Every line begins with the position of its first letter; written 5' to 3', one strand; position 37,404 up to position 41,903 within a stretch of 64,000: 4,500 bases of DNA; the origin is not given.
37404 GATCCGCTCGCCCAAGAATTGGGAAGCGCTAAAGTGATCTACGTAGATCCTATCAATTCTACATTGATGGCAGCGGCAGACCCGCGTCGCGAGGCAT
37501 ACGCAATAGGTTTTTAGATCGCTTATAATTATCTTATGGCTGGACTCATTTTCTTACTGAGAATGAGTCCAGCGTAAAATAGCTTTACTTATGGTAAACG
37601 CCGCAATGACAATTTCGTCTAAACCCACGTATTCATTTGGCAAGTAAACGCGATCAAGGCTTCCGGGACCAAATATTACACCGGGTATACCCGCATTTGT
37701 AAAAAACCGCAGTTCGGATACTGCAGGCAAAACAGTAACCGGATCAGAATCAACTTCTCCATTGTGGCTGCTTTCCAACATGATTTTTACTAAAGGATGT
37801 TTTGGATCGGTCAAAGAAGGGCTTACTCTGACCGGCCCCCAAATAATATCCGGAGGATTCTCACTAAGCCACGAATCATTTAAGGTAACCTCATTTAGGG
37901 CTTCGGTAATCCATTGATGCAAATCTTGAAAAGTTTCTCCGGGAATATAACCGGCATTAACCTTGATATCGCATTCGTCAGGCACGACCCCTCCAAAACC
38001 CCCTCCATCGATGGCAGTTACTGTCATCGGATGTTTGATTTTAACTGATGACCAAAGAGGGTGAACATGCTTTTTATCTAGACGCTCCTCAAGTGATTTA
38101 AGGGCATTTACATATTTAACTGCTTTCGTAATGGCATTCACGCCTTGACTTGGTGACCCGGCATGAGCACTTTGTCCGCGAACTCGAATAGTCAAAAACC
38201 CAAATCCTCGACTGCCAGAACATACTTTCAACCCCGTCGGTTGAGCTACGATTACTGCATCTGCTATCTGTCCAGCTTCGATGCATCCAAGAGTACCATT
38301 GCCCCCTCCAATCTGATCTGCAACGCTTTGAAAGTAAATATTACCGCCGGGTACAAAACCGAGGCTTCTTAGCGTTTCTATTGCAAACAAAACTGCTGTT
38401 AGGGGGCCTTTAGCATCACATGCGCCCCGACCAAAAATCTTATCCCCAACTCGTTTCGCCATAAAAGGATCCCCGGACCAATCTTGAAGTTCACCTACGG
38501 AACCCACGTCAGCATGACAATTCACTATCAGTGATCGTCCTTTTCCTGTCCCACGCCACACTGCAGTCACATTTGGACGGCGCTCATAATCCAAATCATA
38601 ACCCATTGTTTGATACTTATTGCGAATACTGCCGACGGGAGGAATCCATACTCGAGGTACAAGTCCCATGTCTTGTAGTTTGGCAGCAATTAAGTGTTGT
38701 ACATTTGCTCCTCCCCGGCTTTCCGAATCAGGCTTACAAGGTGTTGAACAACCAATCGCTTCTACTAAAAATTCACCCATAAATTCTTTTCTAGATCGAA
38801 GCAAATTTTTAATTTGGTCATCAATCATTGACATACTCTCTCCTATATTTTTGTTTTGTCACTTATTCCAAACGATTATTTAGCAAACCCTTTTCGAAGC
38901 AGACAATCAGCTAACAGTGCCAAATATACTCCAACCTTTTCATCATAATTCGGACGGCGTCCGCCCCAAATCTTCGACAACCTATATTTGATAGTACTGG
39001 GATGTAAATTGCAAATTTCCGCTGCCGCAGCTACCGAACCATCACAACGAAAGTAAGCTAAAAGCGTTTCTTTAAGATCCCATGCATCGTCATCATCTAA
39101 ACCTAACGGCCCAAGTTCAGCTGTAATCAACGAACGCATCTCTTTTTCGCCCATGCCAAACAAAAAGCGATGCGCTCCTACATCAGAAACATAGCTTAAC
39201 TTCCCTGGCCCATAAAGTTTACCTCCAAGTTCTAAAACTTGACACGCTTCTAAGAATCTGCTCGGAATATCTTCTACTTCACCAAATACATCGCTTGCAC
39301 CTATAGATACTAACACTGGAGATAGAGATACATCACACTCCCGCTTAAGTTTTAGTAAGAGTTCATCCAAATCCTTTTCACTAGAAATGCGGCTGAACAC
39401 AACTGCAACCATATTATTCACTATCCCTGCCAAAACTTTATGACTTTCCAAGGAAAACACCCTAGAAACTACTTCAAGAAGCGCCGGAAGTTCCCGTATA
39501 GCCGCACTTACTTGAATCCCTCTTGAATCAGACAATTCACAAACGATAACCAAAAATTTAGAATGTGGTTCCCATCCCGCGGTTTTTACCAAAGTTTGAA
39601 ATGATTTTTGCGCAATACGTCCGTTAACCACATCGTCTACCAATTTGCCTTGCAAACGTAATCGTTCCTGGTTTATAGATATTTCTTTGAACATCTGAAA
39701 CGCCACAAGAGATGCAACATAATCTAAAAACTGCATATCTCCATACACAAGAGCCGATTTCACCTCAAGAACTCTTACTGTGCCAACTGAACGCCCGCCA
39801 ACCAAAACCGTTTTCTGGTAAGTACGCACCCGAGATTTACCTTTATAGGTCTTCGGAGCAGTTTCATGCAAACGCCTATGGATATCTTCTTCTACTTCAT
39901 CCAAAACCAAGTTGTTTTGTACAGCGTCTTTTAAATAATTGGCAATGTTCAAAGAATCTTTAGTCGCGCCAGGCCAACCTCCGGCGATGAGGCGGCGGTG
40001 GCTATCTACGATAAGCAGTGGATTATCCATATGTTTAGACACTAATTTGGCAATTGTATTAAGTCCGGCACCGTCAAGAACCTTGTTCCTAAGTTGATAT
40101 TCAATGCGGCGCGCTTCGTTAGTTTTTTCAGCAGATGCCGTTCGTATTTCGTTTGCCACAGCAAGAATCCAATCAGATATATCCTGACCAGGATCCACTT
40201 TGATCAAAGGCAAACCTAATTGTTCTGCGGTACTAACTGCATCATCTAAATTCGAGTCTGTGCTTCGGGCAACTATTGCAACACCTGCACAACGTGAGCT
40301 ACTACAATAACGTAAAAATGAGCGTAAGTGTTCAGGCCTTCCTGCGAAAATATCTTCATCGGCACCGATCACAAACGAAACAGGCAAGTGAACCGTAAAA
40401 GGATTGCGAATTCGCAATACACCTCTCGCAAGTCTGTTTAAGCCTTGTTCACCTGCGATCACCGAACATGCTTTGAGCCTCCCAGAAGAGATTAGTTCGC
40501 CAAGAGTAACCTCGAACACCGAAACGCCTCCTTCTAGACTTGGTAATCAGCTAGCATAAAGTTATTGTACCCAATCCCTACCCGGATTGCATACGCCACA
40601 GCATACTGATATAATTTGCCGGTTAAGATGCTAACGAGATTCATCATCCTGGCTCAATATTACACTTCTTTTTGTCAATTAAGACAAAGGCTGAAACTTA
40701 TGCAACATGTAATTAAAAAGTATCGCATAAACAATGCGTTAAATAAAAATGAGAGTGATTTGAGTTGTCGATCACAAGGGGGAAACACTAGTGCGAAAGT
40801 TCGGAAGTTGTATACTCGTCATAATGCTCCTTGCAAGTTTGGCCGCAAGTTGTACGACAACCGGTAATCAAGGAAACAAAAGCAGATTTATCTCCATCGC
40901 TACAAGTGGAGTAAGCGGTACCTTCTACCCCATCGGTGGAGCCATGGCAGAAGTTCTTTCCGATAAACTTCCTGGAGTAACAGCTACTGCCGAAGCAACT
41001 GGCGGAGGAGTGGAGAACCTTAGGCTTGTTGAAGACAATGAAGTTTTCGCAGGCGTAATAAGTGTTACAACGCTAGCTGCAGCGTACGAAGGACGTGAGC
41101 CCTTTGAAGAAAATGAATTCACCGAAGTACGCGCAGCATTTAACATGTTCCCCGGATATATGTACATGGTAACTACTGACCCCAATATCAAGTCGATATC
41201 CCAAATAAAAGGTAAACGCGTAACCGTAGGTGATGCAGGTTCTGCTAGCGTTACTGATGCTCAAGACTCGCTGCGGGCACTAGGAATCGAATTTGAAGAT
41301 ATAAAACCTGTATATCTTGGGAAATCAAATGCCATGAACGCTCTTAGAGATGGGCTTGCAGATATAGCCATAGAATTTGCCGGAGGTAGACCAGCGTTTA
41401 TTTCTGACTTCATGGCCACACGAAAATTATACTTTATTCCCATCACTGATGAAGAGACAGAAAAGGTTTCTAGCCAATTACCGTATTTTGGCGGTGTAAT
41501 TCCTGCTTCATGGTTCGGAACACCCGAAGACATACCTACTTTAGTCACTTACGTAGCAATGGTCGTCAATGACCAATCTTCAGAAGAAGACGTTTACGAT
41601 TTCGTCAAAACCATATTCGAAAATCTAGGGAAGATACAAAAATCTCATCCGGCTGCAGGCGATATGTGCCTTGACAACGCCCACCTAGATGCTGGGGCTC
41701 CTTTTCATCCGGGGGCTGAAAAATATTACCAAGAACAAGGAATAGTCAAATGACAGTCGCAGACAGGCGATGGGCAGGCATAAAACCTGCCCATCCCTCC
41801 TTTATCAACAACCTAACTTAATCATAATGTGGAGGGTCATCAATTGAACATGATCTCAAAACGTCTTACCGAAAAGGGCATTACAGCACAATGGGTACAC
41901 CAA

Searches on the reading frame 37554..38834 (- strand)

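Call 39: search_protein_families(library=pfam, proteins=[window:37554-38834:-], max_evalue=0.00001)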
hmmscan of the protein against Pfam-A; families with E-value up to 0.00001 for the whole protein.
window:37554-38834:- (426 aa): 2 families
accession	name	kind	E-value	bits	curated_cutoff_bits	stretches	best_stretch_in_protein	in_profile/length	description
PF01546.33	Peptidase_M20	-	1e-19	71.7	24.6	1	104-419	2-204/206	Peptidase family M20/M25/M40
PF07687.19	M20_dimer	-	7.6e-16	58.4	21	1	207-319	2-105/107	Peptidase dimerisation domain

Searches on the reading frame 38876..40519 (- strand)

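Call 39: search_protein_families(library=pfam, proteins=[window:38876-40519:-], max_evalue=0.00001)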
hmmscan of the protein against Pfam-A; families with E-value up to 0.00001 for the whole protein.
window:38876-40519:- (547 aa): 3 families
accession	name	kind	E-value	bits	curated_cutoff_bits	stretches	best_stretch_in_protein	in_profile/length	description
PF13556.12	HTH_30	-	3.5e-10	40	27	1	482-517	1-36/59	PucR C-terminal helix-turn-helix domain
PF17853.6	GGDEF_2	-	4.4e-10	40.3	24.5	1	304-431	5-116/116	GGDEF-like domain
PF07905.16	PucR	-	2.2e-06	28.4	33.5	1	10-125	3-118/118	Purine catabolism regulatory protein-like family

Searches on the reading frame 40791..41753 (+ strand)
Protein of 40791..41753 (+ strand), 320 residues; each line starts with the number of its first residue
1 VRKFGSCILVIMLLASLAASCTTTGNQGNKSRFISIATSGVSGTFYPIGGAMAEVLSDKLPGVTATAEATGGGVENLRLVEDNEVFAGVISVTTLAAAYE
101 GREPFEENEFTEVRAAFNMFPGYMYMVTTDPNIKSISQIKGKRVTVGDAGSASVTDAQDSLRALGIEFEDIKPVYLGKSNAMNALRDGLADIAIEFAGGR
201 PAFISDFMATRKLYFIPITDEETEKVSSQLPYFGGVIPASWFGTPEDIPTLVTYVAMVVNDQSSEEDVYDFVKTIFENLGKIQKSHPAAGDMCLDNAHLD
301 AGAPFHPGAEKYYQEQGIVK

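Call 39: search_protein_families(library=pfam, proteins=[window:40791-41753:+], max_evalue=0.00001)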
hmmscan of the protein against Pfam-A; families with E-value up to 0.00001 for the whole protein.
window:40791-41753:+ (320 aa): 1 family
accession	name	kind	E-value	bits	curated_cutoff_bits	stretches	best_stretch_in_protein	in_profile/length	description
PF16868.10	NMT1_3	-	2.5e-65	221.4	27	1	36-317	1-289/289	NMT1-like family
